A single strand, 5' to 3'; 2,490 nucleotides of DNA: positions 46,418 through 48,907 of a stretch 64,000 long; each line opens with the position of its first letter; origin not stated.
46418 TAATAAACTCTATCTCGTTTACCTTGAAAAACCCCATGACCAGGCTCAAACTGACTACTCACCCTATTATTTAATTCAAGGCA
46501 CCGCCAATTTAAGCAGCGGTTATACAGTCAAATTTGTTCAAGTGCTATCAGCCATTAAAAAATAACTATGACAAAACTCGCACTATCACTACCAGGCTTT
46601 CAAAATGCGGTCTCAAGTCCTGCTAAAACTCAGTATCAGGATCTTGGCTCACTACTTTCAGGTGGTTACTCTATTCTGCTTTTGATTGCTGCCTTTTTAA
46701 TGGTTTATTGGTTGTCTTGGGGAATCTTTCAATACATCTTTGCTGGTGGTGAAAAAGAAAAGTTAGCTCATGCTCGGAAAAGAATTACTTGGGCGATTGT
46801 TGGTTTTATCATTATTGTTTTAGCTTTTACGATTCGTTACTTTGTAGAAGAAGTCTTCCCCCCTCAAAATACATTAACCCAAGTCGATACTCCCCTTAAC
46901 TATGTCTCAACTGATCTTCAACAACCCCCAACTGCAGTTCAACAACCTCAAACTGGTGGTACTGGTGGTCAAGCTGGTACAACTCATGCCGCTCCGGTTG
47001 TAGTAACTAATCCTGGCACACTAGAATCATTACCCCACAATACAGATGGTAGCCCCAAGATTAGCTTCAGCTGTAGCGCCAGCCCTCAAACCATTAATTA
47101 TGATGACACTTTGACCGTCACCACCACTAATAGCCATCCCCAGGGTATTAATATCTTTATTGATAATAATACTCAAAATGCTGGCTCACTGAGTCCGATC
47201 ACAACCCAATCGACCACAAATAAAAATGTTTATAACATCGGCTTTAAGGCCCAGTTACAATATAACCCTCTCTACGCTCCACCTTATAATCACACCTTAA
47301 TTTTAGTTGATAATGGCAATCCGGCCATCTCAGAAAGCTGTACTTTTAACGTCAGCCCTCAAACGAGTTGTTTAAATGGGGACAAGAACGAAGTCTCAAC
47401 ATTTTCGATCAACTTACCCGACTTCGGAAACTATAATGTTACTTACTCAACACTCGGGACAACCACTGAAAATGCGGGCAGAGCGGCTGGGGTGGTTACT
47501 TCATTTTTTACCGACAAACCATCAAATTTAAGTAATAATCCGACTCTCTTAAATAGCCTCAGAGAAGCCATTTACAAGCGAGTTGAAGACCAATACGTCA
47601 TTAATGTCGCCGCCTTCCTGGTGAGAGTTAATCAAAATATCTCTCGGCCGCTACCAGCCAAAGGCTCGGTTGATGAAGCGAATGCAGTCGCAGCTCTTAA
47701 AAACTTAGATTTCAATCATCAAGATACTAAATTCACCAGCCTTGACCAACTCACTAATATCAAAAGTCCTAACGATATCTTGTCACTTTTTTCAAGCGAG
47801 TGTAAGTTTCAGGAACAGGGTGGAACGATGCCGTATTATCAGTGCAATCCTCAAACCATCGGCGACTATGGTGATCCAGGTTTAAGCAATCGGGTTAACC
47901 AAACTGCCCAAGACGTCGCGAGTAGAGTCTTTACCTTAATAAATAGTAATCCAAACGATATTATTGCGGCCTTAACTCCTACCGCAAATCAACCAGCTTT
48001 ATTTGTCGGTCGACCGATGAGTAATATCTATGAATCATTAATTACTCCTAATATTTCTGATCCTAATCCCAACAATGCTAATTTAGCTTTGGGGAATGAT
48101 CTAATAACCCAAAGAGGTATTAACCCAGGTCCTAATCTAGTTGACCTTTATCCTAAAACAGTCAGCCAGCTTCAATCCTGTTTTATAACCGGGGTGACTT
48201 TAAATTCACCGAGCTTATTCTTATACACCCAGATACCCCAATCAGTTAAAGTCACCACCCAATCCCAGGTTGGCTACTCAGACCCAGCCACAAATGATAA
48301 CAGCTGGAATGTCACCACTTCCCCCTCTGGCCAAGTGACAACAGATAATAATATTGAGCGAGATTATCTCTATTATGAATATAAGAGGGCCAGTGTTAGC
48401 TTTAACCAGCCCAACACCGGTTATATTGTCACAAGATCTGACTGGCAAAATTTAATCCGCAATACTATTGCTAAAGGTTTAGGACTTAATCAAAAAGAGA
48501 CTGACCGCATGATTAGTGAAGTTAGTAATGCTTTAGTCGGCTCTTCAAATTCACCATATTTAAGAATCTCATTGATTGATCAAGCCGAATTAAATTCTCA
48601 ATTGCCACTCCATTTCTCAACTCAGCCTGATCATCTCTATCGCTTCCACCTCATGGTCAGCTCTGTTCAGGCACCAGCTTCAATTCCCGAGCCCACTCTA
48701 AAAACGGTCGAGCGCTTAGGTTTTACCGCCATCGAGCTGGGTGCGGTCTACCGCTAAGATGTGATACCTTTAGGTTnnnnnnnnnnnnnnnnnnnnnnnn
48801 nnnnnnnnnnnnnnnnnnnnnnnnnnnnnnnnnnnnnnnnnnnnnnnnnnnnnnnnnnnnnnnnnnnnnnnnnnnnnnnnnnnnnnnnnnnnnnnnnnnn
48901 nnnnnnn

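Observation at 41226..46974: Perfect 415-bp identity at the 5' ends of two otherwise divergent pilin-like fusion genes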

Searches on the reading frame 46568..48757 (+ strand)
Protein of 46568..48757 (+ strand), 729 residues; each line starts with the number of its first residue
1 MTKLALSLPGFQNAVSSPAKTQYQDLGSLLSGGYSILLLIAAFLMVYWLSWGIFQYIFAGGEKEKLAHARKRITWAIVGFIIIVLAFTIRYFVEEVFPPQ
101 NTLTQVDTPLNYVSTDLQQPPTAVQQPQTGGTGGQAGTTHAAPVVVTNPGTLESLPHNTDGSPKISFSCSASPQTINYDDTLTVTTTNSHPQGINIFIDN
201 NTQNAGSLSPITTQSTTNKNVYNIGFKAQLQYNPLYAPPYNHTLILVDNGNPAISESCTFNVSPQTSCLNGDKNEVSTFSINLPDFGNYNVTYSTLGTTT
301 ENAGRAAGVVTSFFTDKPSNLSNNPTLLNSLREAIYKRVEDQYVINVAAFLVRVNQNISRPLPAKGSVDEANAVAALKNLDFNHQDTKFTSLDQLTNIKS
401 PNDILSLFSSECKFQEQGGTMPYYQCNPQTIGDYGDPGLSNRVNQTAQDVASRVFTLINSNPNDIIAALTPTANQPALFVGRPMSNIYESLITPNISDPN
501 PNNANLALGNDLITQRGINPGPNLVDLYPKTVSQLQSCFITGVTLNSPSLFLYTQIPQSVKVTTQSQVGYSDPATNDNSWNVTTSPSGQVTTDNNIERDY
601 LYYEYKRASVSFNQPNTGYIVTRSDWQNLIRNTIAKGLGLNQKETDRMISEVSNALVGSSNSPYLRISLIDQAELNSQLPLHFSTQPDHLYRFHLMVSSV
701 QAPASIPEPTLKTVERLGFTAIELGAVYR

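Call 6: search_protein_families(library=pfam, proteins=[window:46568-48757:+], max_evalue=0.01)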
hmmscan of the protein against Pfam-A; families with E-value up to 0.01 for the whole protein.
window:46568-48757:+ (729 aa): 2 families
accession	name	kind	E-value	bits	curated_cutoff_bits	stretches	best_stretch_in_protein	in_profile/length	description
PF18895.5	T4SS_pilin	-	2.1e-07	31.3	26.6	1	35-91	15-69/71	Type IV secretion system pilin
PF06664.17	WLS-like_TM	-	0.0061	16.3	28.3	1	27-98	148-217/247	Wntless-like, transmembrane domain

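Call 10: find_encoding_contigs(protein=window:46568-48757:+, flank=10000, max_places=10)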
Protein window:46568-48757:+ (729 aa): no gene with exactly this product is on record in the collection.

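Call 11: find_homologous_proteins(query=window:46568-48757:+)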
Query window:46568-48757:+ (729 aa): 2 proteins with E <= 0.001 among 8000 candidates.
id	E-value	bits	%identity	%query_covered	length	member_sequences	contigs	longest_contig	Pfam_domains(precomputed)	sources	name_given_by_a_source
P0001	0.0e+0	1636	100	100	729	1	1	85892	PF18895.6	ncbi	-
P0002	6.5e-89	317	99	19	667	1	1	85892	PF18895.6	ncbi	-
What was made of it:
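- Tried and rejected: The word-index homology search with full-length pilB was swamped by low complexity and returned only itself and pilA (call 11).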

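Call 21: find_encoding_contigs(protein=P0003, flank=10000, max_places=2)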
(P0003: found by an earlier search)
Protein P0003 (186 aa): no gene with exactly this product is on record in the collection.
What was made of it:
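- No independent assembly contains these proteins (calls 10, 21).
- Tried and rejected: Exact look-ups of pilB and pilC found no contig on record (calls 10, 21).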

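Call 35: search_protein_families(library=ncbifam, proteins=[window:46568-48757:+], max_evalue=0.01)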
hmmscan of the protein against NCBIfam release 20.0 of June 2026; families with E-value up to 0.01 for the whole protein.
window:46568-48757:+ (729 aa): 1 family
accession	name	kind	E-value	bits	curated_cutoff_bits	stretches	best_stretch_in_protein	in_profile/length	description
NF045849.1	ICE_MMCAP2_0565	equivalog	3.5e-08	33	40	1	24-93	7-76/80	Mbov_0395 family pilin-like conjugal transfer protein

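Call 41: search_protein_representatives(alignment_id=A3)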
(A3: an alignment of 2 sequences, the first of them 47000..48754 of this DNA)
Query: 2 sequences, 652 profile positions. Proteins with E-value up to 0.001 (for the whole library): 113; up to 1e-10: 58; up to 1e-30: 5. The best 113 are listed.
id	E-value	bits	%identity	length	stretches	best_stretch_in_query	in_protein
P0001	0.0e+00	1099.4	-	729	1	1-652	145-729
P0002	3.2e-296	1000.3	-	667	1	94-652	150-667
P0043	2.3e-31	125.2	-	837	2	484-649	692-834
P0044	2.4e-31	125.1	-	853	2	492-651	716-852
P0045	5.9e-31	123.8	-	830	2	493-649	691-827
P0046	4.4e-28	114.3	-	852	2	484-649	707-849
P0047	4.7e-28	114.2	-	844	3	497-642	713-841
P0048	1.6e-23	99.3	-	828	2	407-649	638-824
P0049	1.6e-22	96.0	-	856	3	468-649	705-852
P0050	1.8e-22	95.8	-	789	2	484-649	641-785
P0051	7.3e-22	93.8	-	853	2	489-650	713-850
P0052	4.5e-21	91.2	-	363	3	409-649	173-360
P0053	8.3e-21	90.3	-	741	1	415-649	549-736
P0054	1.1e-20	89.9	-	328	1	420-650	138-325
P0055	1.3e-20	89.6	-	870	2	489-649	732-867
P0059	1.1e-18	83.2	-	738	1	419-651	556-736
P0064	1.2e-17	79.8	-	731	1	490-650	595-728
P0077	1.0e-15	73.4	-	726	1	436-650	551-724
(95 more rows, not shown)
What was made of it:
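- A profile of the ectodomains finds 113 representatives (including the window's own two proteins), mostly 720-880 aa (call 41).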

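Call 43: search_protein_families(library=pfam, proteins=[P0043, P0044, P0045, P0046, P0048, P0050, P0053, P0059, P0064, P0077], max_evalue=0.01)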
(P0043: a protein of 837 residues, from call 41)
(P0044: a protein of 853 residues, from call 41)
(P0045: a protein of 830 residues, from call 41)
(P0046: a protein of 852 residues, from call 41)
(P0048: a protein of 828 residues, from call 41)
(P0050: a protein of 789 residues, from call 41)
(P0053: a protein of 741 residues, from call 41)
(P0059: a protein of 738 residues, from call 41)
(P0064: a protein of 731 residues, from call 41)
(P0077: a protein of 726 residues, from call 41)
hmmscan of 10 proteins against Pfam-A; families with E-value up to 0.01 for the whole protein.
P0043 (837 aa): 0 families

P0044 (853 aa): 0 families

P0045 (830 aa): 0 families

P0046 (852 aa): 1 family
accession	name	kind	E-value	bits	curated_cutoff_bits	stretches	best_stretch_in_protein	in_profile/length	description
PF24571.2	HEAT_SCC3-SA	-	0.0043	17.5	25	1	496-577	155-238/261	Cohesin subunit SCC3/SA, HEAT-repeats domain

P0048 (828 aa): 0 families

P0050 (789 aa): 0 families

P0053 (741 aa): 0 families

P0059 (738 aa): 0 families

P0064 (731 aa): 0 families

P0077 (726 aa): 0 families

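Call 45: find_encoding_contigs(protein=P0043, flank=10000, max_places=3)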
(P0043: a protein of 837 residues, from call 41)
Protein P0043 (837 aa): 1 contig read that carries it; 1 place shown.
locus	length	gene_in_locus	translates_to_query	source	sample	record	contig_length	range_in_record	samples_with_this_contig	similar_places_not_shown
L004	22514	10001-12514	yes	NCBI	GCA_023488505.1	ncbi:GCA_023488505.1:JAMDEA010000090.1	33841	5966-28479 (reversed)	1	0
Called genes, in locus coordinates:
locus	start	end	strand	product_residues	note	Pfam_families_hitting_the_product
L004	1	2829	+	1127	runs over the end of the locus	PF04563:RNA_pol_Rpb2_1, PF04561:RNA_pol_Rpb2_2, PF04565:RNA_pol_Rpb2_3, PF10385:RNA_pol_Rpb2_45, PF00562:RNA_pol_Rpb2_6, PF04560:RNA_pol_Rpb2_7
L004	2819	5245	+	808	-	PF04997:RNA_pol_Rpb1_1, PF00623:RNA_pol_Rpb1_2, PF04983:RNA_pol_Rpb1_3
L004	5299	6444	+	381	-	PF04998:RNA_pol_Rpb1_5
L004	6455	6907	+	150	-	PF00164:Ribosom_S12_S23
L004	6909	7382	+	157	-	PF00177:Ribosomal_S7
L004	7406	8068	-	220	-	-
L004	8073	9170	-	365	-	PF04389:Peptidase_M28, PF05450:Nicastrin (faint), PF01546:Peptidase_M20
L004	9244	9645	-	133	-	PF00160:Pro_isomerase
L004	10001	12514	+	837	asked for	-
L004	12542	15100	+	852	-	-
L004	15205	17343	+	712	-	PF00009:GTP_EFTU, PF22042:EF-G_D2, PF03144:GTP_EFTU_D2, PF14492:EFG_III, PF16658:RF3_C, PF03764:EFG_IV, PF00679:EFG_C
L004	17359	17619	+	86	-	-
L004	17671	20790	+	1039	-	-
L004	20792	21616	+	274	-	-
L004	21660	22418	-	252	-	PF02540:NAD_synthase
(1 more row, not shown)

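Call 69: predict_structure(alignment_id=A5)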
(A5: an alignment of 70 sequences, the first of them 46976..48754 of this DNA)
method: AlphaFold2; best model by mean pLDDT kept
length: 593 residues; sequences in the alignment: 70
mean_pLDDT: 65.4   pTM: 0.51
mean pLDDT of the five models: 65.4, 65.1, 64.7, 64.2, 63.8
residues with pLDDT >= 90: 219; 70-90: 71; 50-70: 76; < 50: 227
segments of 3 or more residues with pLDDT < 50: 1-184, 247-249, 358-361, 369-378, 381-403
pLDDT, mean of each block of 10 residues (from residue 1): 38 36 34 31 28 29 28 28 25 29 28 27 27 29 27 28 30 30 54 78 91 87 61 67 50 66 93 73 76 61 80 96 93 90 69 58 50 48 43 41 59 97 97 91 97 93 95 94 98 98 97 94 94 98 98 98 98 98 98 95
secondary structure, 60 per line:
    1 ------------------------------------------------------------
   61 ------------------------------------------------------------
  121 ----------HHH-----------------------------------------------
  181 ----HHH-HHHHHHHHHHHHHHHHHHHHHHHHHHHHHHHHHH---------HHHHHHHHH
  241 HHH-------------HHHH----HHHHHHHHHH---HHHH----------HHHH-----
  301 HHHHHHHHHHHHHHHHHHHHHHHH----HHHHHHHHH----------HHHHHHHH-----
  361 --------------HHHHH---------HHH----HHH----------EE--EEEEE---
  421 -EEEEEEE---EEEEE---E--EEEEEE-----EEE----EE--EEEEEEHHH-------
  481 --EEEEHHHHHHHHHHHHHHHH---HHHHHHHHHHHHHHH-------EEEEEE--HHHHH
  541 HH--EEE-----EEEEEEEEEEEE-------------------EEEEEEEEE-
elements in order: H189-222 H232-243 H257-260 H265-274 H278-281 H292-295 H301-324 H329-337 H348-355 H375-379 E413-417 E422-428 E432-436 E443-448 E454-456 E465-470 E483-486 H487-502 H506-520 E528-533 H536-542 E545-547 E553-564 E584-592
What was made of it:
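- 46568..48757 (+): pilB-ectoB gene (729 aa): pilin hairpin, linker, an extra insert of roughly 100 aa, and the C-terminal half of the family. In the AF2 model built with the family alignment, the 10-residue pLDDT block means are 91-98 from about residue 411 to the C-terminus (call 69).
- Tried and rejected: The AF2 model of ectoB with the family alignment gave a confident C-terminal ~190 aa (call 69).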

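Call 72: fold_search(model_id=the predicted structure, library=pdb)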
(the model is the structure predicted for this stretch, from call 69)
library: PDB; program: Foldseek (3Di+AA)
matches with E <= 10: 174; with E <= 0.001: 0
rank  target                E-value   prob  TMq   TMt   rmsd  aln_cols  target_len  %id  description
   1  8oyy_A                5.9e-01  0.08  0.09  0.17  18.0       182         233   13  De novo designed soluble GPCR-like fold GLF_32 (released 2023-10-18)
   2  7eip                  6.2e-01  0.02  0.05  0.03  17.8       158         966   12  Crystal structure of ligand-free chondroitin ABC lyase I (released 2021-08-25)
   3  6obv_B                8.2e-01  0.02  0.06  0.09  15.4       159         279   11  Structural insights into dehydratase substrate selection for the borrelidin and fluvirucin polyketide synthases (released 2019-06-05)
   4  6obv_D                8.7e-01  0.03  0.08  0.12  13.5       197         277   11  Structural insights into dehydratase substrate selection for the borrelidin and fluvirucin polyketide synthases (released 2019-06-05)
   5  1huw                  9.2e-01  0.08  0.09  0.23  14.8       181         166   13  THE CRYSTAL STRUCTURE OF AFFINITY-MATURED HUMAN GROWTH HORMONE AT 2 ANGSTROMS RESOLUTION (released 1994-01-31)
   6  6ckv_MODEL_1_A        1.1e+00  0.08  0.08  0.20  12.8       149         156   15  Solution NMR structure of human BOK (released 2018-05-09)
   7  3fuo                  1.3e+00  0.02  0.05  0.06  14.1        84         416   11  The Crystal structure of receptor binding domain of botulinum neurotoxin serotype A (released 2009-06-16)
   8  2lqg_MODEL_1_A        1.4e+00  0.06  0.07  0.20  18.9       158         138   13  Solution Structure of the R4 domain of talin (released 2013-02-13)
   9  8k49_R                1.5e+00  0.04  0.05  0.05  15.1        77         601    9  Structure of partial Banna virus (released 2024-03-27)
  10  6ly5_O                1.6e+00  0.06  0.09  0.24  13.7       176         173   17  Organization and energy transfer in a huge diatom PSI-FCPI supercomplex (released 2020-10-21)
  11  6er4_A                1.6e+00  0.02  0.05  0.11  15.3       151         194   11  Ruminococcus gnavus IT-sialidase CBM40 bound to alpha2,6 sialyllactose (released 2018-05-02)
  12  6dfk_G                1.7e+00  0.04  0.07  0.16  19.2       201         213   12  Crystal structure of the 11S subunit of the Plasmodium falciparum proteasome, PA28 (released 2019-08-07)
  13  7dr6_D                1.8e+00  0.04  0.08  0.17  18.6       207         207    9  PA28alpha-beta in complex with immunoproteasome (released 2021-01-20)
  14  2q1f_A                1.8e+00  0.01  0.05  0.03  19.9       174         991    6  Crystal structure of chondroitin sulfate lyase abc from bacteroides thetaiotaomicron wal2926 (released 2008-01-29)
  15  6dfk_E                2.0e+00  0.02  0.07  0.15  18.8       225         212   10  Crystal structure of the 11S subunit of the Plasmodium falciparum proteasome, PA28 (released 2019-08-07)
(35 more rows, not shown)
